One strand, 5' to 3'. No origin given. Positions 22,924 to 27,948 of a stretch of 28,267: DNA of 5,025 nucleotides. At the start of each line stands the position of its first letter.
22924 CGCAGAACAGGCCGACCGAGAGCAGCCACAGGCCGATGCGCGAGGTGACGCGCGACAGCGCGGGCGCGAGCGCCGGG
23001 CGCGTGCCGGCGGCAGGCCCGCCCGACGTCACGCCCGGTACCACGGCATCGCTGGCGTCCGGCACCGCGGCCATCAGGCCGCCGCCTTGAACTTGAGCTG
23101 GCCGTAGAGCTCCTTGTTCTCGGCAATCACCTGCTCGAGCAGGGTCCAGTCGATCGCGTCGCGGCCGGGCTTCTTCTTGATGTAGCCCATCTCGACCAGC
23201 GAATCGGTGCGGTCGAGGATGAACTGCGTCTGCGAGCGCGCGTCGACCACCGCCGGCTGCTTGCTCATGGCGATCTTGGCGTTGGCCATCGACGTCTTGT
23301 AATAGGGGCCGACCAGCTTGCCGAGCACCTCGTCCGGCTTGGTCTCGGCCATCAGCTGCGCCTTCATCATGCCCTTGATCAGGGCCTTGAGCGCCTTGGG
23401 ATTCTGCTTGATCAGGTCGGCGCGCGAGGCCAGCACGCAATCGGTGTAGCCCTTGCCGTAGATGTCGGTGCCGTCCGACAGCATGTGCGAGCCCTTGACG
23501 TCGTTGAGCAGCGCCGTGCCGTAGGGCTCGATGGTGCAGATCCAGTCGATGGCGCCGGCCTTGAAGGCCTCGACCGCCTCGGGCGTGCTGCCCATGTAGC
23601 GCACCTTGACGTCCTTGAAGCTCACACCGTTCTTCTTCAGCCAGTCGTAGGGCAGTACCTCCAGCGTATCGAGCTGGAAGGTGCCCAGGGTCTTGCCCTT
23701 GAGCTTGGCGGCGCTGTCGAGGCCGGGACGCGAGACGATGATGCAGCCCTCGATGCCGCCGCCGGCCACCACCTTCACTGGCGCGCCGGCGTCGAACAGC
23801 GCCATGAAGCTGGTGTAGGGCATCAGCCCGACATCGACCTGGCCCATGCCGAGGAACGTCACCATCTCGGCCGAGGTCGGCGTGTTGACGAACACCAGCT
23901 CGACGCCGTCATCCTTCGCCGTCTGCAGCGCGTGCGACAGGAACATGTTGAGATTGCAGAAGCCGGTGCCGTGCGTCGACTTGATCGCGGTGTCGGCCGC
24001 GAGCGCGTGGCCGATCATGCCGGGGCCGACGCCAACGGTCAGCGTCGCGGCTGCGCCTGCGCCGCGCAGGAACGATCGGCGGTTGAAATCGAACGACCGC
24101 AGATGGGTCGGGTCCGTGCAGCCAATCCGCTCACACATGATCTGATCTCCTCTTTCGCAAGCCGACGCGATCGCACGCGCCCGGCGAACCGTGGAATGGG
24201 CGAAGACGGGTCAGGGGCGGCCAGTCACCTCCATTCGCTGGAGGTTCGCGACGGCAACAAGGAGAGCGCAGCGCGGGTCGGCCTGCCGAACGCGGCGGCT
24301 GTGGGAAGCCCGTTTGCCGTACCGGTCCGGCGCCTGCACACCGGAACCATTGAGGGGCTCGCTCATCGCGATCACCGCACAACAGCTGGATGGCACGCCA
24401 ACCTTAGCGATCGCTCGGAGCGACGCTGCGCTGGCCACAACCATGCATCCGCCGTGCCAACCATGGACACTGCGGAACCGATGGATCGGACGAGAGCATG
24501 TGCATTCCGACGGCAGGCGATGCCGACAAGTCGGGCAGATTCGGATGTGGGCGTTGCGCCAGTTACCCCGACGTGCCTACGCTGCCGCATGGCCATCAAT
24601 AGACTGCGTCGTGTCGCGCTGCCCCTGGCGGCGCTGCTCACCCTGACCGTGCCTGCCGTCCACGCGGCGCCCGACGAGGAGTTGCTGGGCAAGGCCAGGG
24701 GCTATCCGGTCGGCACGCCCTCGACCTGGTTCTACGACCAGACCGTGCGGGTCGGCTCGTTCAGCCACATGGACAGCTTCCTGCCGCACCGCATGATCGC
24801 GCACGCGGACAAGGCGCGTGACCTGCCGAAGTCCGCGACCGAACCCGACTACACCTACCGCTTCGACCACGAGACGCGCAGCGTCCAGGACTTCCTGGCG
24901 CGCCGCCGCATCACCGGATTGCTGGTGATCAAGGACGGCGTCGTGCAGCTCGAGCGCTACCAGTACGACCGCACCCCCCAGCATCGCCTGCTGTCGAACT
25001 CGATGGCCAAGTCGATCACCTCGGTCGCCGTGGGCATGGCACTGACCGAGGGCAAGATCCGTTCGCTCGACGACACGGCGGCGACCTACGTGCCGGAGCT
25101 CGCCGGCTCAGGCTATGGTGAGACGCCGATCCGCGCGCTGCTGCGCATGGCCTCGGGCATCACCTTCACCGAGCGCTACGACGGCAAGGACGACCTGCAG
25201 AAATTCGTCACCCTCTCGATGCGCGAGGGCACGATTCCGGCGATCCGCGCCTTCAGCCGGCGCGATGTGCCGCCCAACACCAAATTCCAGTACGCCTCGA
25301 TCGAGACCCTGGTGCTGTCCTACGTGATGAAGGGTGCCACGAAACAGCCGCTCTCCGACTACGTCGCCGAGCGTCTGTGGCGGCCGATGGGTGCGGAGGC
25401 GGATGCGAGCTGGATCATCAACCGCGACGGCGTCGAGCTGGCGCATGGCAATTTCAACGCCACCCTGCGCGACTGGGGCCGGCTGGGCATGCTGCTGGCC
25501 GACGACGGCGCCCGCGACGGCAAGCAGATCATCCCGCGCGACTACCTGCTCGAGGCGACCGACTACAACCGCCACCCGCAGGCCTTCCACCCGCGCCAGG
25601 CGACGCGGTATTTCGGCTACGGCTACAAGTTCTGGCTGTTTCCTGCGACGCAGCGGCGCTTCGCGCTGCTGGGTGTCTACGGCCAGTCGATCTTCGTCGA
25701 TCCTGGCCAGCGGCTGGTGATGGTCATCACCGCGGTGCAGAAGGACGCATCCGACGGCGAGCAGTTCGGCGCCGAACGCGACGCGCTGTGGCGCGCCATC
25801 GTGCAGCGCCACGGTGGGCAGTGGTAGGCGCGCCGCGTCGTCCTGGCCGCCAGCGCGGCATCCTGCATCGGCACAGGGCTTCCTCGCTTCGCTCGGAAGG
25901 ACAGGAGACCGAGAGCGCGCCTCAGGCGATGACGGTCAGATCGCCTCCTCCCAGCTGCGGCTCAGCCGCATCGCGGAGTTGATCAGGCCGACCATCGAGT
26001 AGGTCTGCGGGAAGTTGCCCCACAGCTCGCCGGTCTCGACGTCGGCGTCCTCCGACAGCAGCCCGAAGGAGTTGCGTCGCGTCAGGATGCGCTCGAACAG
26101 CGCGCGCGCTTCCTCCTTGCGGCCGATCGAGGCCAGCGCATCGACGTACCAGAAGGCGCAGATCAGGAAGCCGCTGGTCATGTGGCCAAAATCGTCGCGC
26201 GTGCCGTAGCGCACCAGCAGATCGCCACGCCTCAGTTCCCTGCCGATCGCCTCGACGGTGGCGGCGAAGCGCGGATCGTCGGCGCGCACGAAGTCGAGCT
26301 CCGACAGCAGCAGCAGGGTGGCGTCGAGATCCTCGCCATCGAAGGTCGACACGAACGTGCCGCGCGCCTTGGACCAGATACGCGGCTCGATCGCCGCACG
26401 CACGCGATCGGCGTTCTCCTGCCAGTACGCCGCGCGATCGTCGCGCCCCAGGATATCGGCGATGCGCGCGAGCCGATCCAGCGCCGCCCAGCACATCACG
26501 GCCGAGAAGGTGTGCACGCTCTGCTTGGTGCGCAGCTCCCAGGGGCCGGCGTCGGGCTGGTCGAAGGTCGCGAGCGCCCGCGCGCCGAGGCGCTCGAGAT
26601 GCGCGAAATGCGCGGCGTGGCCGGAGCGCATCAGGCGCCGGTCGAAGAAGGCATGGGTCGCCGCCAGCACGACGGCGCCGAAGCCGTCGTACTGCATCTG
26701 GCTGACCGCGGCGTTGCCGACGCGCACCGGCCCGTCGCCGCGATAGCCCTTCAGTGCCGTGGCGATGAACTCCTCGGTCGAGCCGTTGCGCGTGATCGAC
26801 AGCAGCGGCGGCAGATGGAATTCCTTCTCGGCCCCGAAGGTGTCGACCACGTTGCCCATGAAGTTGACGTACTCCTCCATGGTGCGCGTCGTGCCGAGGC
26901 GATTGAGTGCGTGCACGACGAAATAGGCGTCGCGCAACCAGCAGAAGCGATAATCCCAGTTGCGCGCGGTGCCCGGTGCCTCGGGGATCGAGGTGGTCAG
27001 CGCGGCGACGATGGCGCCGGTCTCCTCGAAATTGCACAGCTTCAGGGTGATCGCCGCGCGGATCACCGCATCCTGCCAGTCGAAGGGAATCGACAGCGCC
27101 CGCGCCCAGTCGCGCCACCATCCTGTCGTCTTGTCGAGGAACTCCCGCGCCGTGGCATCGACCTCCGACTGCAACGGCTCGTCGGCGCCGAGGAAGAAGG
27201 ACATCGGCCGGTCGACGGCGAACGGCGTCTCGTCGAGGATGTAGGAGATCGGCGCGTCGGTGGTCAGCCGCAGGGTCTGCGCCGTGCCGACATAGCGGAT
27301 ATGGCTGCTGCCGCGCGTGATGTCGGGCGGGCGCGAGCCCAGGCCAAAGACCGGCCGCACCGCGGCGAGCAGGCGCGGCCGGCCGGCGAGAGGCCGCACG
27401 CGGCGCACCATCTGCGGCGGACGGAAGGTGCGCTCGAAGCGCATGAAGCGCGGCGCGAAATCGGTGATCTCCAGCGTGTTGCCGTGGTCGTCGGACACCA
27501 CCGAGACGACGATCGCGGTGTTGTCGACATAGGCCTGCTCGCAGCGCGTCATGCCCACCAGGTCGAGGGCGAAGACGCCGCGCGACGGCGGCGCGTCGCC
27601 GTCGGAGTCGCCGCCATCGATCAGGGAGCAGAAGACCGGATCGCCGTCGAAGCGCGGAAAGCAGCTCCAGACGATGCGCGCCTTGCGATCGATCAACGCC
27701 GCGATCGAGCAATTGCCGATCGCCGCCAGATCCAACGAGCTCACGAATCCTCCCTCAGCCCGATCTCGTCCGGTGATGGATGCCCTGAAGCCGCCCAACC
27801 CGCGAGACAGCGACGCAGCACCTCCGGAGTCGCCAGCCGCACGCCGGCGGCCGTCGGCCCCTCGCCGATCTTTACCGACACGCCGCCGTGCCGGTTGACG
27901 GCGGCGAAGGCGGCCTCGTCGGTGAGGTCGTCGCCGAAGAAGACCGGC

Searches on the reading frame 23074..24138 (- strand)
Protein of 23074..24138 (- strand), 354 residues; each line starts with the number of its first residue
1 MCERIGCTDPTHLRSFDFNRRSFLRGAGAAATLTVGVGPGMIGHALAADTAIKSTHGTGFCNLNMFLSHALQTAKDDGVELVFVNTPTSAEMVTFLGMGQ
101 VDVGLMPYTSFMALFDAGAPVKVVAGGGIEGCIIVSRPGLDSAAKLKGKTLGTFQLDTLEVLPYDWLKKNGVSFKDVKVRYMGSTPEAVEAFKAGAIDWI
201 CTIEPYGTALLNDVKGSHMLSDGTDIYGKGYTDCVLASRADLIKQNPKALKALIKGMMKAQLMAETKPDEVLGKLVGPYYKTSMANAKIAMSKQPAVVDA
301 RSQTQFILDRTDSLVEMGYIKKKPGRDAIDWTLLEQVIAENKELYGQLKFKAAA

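Call 68: search_protein_families(library=pfam, proteins=[window:23074-24138:-], max_evalue=0.001)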
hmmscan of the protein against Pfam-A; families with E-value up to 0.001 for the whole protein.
window:23074-24138:- (354 aa): 4 families
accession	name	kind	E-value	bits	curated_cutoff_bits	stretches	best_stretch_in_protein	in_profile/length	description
PF13379.11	NMT1_2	-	1.4e-17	64.8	24.7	1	72-267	28-240/252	NMT1-like family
PF09084.16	NMT1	-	9.8e-15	55.5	20.5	1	75-270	17-215/216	NMT1/THI5 like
PF12974.12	Phosphonate-bd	-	1.6e-06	28.1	27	0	67-173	23-132/242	ABC transporter, phosphonate, periplasmic substrate-binding protein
PF10518.14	TAT_signal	-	0.00058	20.1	22.7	0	17-34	1-18/21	TAT (twin-arginine translocation) pathway signal sequence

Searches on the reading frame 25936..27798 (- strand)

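Call 68: search_protein_families(library=pfam, proteins=[window:25936-27798:-], max_evalue=0.001)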
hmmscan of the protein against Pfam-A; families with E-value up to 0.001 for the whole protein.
window:25936-27798:- (620 aa): 5 families
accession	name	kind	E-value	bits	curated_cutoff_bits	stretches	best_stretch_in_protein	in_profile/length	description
PF00723.27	Glyco_hydro_15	-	2e-48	165.8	22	1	242-608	4-425/427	Glycosyl hydrolases family 15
PF22422.2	MGH1-like_GH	-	1.5e-05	25.2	27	1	430-485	174-228/356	Mannosylglycerate hydrolase MGH1-like glycoside hydrolase domain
PF19291.4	TREH_N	-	7.3e-05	22.6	23.1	1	26-178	20-153/211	Trehalase-like, N-terminal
PF17389.8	Bac_rhamnosid6H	-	0.00018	21.3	24.5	1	414-482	155-220/339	Bacterial alpha-L-rhamnosidase 6 hairpin glycosidase domain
PF01204.24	Trehalase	-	0.00018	21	21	0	433-482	311-359/512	Trehalase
